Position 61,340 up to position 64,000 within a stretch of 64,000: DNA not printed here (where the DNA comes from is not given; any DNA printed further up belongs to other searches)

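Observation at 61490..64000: Large open-ended ORF missing from the ORF track, with no recognisable family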

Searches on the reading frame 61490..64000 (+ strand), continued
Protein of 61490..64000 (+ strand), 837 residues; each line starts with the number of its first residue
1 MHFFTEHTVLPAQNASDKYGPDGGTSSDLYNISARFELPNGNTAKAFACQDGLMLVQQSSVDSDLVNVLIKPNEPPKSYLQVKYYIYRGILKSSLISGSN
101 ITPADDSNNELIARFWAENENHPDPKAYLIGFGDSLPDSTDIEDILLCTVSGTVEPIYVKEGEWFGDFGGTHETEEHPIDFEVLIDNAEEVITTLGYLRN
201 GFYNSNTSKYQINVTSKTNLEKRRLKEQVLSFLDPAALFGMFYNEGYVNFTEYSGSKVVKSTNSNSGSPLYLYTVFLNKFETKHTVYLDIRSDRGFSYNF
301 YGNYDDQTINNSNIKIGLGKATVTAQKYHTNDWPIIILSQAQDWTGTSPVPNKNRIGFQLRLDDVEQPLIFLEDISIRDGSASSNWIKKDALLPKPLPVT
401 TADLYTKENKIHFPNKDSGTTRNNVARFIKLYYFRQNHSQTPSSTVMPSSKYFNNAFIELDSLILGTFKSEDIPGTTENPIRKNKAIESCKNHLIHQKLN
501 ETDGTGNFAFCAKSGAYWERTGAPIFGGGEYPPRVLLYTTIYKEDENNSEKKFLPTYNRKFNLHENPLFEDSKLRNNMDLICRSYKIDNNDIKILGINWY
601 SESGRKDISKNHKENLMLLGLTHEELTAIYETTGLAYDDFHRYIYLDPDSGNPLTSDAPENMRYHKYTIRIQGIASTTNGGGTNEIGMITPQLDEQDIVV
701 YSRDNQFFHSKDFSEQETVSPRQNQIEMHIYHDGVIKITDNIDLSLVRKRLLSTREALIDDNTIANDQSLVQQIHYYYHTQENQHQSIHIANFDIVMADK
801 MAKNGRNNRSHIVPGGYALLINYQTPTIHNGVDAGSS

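Call 43: predict_structure(alignment_id=A2)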
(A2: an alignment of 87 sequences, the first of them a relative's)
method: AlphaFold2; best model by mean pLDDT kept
length: 1038 residues; sequences in the alignment: 87
mean_pLDDT: 88.2   pTM: 0.89
mean pLDDT of the five models: 88.2, 87.1, 87.0, 86.6, 86.2
residues with pLDDT >= 90: 683; 70-90: 266; 50-70: 55; < 50: 34
segments of 3 or more residues with pLDDT < 50: 466-483, 523-529, 1034-1038
pLDDT, mean of each block of 10 residues (from residue 1): 93 95 95 93 94 96 95 85 95 95 92 93 88 90 84 88 93 77 82 91 93 94 93 96 86 89 66 89 97 91 74 92 95 97 93 96 91 90 91 86 87 92 96 87 82 91 55 40 67 91 90 90 49 86 90 94 87 93 95 96 77 95 93 89 94 88 94 86 88 97 97 95 92 95 90 88 80 94 89 95 75 93 88 93 94 82 95 90 88 95 97 94 94 93 93 96 95 92 88 71 54 69 93 55
secondary structure, 60 per line:
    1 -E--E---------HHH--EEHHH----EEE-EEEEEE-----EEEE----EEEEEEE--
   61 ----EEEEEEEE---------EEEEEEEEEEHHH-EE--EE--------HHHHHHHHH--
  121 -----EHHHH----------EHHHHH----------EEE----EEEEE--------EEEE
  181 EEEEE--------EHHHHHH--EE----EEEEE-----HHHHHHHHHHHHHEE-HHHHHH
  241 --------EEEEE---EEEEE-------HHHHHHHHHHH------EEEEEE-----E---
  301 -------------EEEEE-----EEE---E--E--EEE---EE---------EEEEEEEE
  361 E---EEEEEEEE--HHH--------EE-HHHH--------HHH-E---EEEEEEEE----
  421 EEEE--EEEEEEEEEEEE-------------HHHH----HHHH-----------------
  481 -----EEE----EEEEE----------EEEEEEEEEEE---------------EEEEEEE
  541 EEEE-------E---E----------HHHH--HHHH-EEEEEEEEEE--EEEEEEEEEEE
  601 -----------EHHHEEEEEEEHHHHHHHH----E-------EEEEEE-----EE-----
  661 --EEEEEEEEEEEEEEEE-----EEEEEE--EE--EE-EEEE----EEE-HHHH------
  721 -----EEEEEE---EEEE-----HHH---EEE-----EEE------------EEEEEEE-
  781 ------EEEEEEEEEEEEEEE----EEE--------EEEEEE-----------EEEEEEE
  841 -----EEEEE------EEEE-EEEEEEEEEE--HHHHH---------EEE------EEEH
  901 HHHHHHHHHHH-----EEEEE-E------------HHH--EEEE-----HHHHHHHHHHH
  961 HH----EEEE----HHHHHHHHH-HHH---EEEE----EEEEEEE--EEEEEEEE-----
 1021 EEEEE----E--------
elements in order (helices of 4 or more, strands of 3 or more residues): E29-31 E33-38 E44-47 E52-58 E65-72 E82-91 H110-118 H127-130 H142-146 E157-159 E164-168 E177-185 H195-200 E209-213 H219-231 H235-240 E249-253 E257-261 H269-279 E286-291 E314-318 E324-326 E336-338 E353-361 E365-372 H389-392 E409-416 E421-424 E427-438 H452-455 H460-463 E486-488 E493-497 E508-518 E534-544 H567-570 H573-576 E578-587 E590-600 E616-622 H623-630 E643-648 E663-678 E684-689 E699-702 E707-709 H711-714 E726-731 E735-738 E750-752 E758-760 E773-779 E787-801 E806-808 E817-822 E834-840 E846-850 E857-860 E862-871 H874-878 E888-890 E897-899 H900-911 E917-921 E941-944 H950-962 E967-970 H975-983 E991-994 E999-1005 E1008-1015 E1021-1025
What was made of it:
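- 61490..64000 (+): Open-ended coding sequence: residues 1-837 of a ~1038-aa protein (family called 'C0' here). AF2 pLDDT 88.2 (call 43).
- On LAS metallopeptidase (M15/M74/hedgehog type): Aligned ranges were not reported, so assignment to the C-terminal domain rests on the motifs and on the helix/strand pattern (call 43).
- Checked: An AlphaFold2 model of the full-length near-identical protein has mean pLDDT 88.2 and pTM 0.89 (call 43).
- A confident structure model (call 43).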

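Call 45: fold_search(model_id=the predicted structure, library=pdb)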
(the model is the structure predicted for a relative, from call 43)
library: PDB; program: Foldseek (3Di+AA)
matches with E <= 10: 365; with E <= 0.001: 0
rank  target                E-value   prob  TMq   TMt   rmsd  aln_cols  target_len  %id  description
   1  6smk_E                1.4e-02  0.99  0.09  0.54   6.8       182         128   14  Crystal structure of catalytic domain A109H mutant of prophage-encoded M23 protein EnpA from Enterococcus faecalis. (released 2020-09-09)
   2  8bgm_B                2.7e-02  0.06  0.04  0.08  28.7       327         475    9  Crystal structure of the OrfX1-OrfX3 complex from the PMP1 neurotoxin gene cluster (released 2022-12-07)
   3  5kvp_MODEL_1_A        3.2e-02  0.84  0.09  0.43   9.0       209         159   12  Solution structure of the catalytic domain of zoocin A (released 2016-10-26)
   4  9k2v_A                3.6e-02  0.96  0.08  0.09   9.3       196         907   13  Cyanophage A4 pre-ejectosome (released 2025-04-09)
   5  2b13_A                3.8e-02  0.98  0.10  0.58   7.4       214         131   11  Truncated S. aureus LytM, P41 crystal form (released 2006-01-10)
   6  4qpb_A                4.2e-02  0.97  0.08  0.48   6.8       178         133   13  Catalytic domain of the antimicrobial peptidase lysostaphin from Staphylococcus simulans crystallized in the absence o (released 2014-07-09)
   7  8bgm_D                4.7e-02  0.05  0.04  0.08  28.4       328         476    9  Crystal structure of the OrfX1-OrfX3 complex from the PMP1 neurotoxin gene cluster (released 2022-12-07)
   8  4lxc_A                5.5e-02  0.92  0.08  0.30   7.3       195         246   14  The antimicrobial peptidase lysostaphin from Staphylococcus simulans (released 2014-07-09)
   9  4qpb_B                5.8e-02  0.96  0.09  0.52   6.0       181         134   14  Catalytic domain of the antimicrobial peptidase lysostaphin from Staphylococcus simulans crystallized in the absence o (released 2014-07-09)
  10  5nmy_MODEL_1_A        6.1e-02  0.41  0.10  0.35  17.9       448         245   11  NMR solution structure of lysostaphin (released 2018-05-16)
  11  4lxc_B                8.4e-02  0.96  0.08  0.30   5.7       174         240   14  The antimicrobial peptidase lysostaphin from Staphylococcus simulans (released 2014-07-09)
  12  4zyb_A                8.4e-02  0.84  0.09  0.50   7.9       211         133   10  High resolution structure of M23 peptidase LytM with substrate analogue (released 2015-10-21)
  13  4lxc_D                1.2e-01  0.82  0.08  0.29   7.8       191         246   14  The antimicrobial peptidase lysostaphin from Staphylococcus simulans (released 2014-07-09)
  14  4iyc_D                2.1e-01  0.02  0.05  0.12  26.6       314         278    8  Structure of the T244A mutant of the PANTON-VALENTINE LEUCOCIDIN component from STAPHYLOCOCCUS AUREUS (released 2014-01-29)
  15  9lh7_A                2.6e-01  0.02  0.06  0.09  28.7       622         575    7  Pore-like heptameric T201A Vibrio cholerae cytolysin mutant (released 2025-10-01)
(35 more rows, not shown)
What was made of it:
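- On M23 / LytM peptidase: Foldseek probability 0.96-0.99 but E>=0.014 (call 45).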

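Call 51: search_protein_families(library=pfam, proteins=[L004:13890-19772:+, L002:9507-12449:+, L019:2-6577:+, L004:12841-13884:+, L025:5602-7491:+, L034:13735-14121:+, L043:14037-15155:+, L044:8789-9106:-], max_evalue=0.1)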
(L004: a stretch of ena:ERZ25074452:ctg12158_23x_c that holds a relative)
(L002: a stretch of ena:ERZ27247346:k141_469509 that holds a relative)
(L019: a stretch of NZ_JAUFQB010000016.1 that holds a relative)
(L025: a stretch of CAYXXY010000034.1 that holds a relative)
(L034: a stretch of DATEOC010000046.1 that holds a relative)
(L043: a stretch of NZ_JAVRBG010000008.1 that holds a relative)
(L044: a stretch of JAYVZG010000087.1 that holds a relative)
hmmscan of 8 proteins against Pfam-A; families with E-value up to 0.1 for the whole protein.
L004:13890-19772:+ (1960 aa): 0 families

L002:9507-12449:+ (980 aa): 0 families

L019:2-6577:+ (2191 aa): 0 families

L004:12841-13884:+ (347 aa): 0 families

L025:5602-7491:+ (629 aa): 2 families
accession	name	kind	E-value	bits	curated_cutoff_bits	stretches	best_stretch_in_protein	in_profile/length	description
PF14903.11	WG_beta_rep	-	1.4e-43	147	25.6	4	59-92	2-35/35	WG containing repeat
PF09986.15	DUF2225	-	0.026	14.7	21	1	505-562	68-124/214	Uncharacterized protein conserved in bacteria (DUF2225)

L034:13735-14121:+ (128 aa): 0 families

L043:14037-15155:+ (372 aa): 0 families

L044:8789-9106:- (105 aa): 0 families

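Call 53: search_protein_representatives(alignment_id=A2)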
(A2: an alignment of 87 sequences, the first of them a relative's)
Query: 87 sequences, 1026 profile positions. Proteins with E-value up to 0.001 (for the whole library): 1359; up to 1e-10: 1201; up to 1e-30: 998. The best 150 are listed.
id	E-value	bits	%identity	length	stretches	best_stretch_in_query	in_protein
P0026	0.0e+00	1123.2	-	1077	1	25-991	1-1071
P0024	0.0e+00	1063.4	-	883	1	25-713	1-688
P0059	0.0e+00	1050.7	-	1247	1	25-1026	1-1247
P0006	0.0e+00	1043.9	-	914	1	25-975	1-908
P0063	0.0e+00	1023.2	-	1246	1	25-1026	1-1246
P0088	3.8e-297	1005.3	-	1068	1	25-964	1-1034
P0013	1.4e-295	1000.1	-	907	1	25-964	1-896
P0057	6.5e-295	997.9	-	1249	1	25-1026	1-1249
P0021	1.4e-291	986.9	-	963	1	25-964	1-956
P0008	1.7e-291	986.6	-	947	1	25-966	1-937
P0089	2.6e-288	976.1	-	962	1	25-964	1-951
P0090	3.3e-284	962.5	-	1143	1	25-949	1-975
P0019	3.7e-283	959.0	-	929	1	25-964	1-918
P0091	5.3e-279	945.2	-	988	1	25-971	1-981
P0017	6.1e-279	945.0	-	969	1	25-964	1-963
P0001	5.2e-270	915.5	-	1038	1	25-974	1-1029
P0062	4.9e-223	760.0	-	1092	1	25-905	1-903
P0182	1.5e-160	553.1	-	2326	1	22-922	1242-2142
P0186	1.8e-156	539.6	-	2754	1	24-950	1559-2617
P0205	6.3e-140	484.8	-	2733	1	28-964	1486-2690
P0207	2.1e-138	479.8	-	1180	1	24-732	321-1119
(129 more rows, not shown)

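Call 54: search_protein_families(library=pfam, proteins=[P0182, P0186, P0205, P0207], max_evalue=0.01)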
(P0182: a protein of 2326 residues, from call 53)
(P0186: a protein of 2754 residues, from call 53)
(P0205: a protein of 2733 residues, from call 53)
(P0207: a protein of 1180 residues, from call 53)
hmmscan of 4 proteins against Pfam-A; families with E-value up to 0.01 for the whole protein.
P0182 (2326 aa): 2 families
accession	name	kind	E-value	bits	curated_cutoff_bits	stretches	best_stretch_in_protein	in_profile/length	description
PF00082.27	Peptidase_S8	-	1.5e-28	100.4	21.8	2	310-549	2-215/288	Subtilase family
PF01470.22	Peptidase_C15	-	0.00018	22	22.7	0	2256-2295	133-172/204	Pyroglutamyl peptidase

P0186 (2754 aa): 1 family
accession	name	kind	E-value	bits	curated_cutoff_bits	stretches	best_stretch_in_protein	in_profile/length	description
PF00082.27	Peptidase_S8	-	7.5e-17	62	21.8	2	387-572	53-214/288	Subtilase family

P0205 (2733 aa): 2 families
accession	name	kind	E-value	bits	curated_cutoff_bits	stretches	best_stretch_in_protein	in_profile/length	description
PF00082.27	Peptidase_S8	-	5e-24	85.5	21.8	2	297-520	2-211/288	Subtilase family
PF01470.22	Peptidase_C15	-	0.00012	22.6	22.7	0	2651-2720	136-198/204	Pyroglutamyl peptidase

P0207 (1180 aa): 0 families

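Call 60: find_homologous_proteins(query=L001:4862-8140:+, max_evalue=1e-10)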
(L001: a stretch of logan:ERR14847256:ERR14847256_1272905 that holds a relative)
Query L001:4862-8140:+ (1092 aa): 56 proteins with E <= 1e-10 among 8000 candidates.
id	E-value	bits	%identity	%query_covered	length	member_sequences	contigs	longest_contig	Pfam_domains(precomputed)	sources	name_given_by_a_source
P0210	0.0e+0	2446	100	100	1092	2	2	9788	PF20248.4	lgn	-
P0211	0.0e+0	2194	90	100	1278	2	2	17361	PF20248.4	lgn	-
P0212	0.0e+0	2102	87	100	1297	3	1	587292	PF20248.4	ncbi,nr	ncbi:MAG: hypothetical protein M9892_05220 [Bacteroidetes bacterium]|nr:hypothetical protein [Bacter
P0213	0.0e+0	1907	79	99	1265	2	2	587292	PF20248.4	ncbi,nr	ncbi:MAG: hypothetical protein KF882_02860 [Bacteroidia bacterium]|nr:hypothetical protein [Bacteroi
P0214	0.0e+0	1475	62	99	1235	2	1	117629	PF20248.4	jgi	-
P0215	0.0e+0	1282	56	98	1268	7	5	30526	PF20248.4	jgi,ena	jgi:hypothetical protein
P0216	3.6e-215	735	61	52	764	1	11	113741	PF20248.4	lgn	-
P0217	6.0e-167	576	30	80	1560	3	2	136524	PF20248.4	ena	-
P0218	3.7e-156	540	32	77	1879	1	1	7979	PF20248.4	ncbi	-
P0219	1.6e-155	538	31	78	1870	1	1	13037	PF20248.4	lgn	-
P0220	7.9e-141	489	31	97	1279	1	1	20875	PF20248.4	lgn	-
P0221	1.3e-133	465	27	80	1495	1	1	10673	PF20248.4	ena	-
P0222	4.3e-123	430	34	68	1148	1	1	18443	PF20248.4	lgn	-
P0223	6.3e-116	407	35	61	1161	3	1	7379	PF20248.4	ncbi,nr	ncbi:MAG TPA: DUF6603 domain-containing protein [Thermoanaerobaculia bacterium]|nr:DUF6603 domain-co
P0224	3.4e-113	398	33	68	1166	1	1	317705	PF20248.4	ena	-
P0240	7.4e-95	337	32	63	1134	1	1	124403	PF20248.4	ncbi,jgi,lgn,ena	ncbi:MAG TPA: DUF6603 domain-containing protein [Pyrinomonadaceae bacterium]|jgi:hypothetical protei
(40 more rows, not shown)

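Call 61: find_encoding_contigs(protein=P0212, flank=10000, max_places=2)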
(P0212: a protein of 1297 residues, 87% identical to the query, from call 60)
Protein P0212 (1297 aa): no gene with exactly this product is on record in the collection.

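Call 62: find_encoding_contigs(protein=P0240, flank=10000, max_places=1)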
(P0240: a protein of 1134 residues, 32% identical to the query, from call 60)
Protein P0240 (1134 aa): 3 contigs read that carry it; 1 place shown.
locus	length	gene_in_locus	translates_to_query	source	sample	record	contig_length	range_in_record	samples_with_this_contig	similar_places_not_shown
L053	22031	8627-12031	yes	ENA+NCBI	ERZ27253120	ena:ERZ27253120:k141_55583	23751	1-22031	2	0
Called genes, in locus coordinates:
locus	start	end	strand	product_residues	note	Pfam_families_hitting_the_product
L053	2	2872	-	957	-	?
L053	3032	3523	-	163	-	-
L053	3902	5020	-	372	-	-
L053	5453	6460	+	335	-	-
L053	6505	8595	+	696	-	-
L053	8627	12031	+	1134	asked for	PF20248:DUF6603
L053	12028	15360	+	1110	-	-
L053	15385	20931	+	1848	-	-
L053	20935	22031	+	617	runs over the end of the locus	-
